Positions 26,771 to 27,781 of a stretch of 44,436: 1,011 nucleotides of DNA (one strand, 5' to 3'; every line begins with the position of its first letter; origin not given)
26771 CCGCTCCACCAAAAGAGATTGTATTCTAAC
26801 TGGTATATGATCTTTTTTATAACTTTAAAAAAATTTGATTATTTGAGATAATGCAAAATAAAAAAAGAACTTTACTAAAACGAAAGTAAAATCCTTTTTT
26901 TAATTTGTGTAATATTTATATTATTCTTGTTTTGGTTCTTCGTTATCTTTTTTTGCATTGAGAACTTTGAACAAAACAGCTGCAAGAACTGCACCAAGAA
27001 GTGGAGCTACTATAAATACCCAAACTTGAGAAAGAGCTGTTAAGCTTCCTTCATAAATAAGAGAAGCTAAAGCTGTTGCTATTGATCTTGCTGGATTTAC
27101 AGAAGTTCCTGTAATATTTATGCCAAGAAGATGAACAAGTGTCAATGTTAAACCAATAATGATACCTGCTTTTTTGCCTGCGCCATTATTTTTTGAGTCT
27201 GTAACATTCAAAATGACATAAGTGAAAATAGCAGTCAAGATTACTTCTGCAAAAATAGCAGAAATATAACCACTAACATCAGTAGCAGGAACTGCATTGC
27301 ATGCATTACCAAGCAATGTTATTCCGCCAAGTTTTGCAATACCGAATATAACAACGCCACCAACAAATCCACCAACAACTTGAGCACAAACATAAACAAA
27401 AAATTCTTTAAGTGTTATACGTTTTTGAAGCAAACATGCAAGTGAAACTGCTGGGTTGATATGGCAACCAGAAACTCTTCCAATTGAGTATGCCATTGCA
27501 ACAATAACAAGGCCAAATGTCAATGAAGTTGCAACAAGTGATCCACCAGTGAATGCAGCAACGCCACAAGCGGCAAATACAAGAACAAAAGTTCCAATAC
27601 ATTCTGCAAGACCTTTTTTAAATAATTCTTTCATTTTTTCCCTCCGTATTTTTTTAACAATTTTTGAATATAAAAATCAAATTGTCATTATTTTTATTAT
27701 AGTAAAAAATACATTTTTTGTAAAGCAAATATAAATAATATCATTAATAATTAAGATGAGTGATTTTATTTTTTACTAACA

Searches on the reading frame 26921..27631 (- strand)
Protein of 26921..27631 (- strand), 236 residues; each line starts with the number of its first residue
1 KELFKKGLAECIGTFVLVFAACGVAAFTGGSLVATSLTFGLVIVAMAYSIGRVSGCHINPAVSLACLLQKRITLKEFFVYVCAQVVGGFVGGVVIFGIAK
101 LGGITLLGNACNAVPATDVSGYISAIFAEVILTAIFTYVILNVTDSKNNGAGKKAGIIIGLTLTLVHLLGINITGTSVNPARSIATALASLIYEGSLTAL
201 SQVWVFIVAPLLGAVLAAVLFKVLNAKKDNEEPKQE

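Call 20: search_protein_families(library=pfam, proteins=[window:26921-27631:-], max_evalue=0.001)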
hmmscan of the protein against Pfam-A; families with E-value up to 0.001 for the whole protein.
window:26921-27631:- (236 aa): 1 family
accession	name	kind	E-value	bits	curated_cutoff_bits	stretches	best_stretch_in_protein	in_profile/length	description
PF00230.25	MIP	-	1.4e-43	149.7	25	1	3-221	7-222/222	Major intrinsic protein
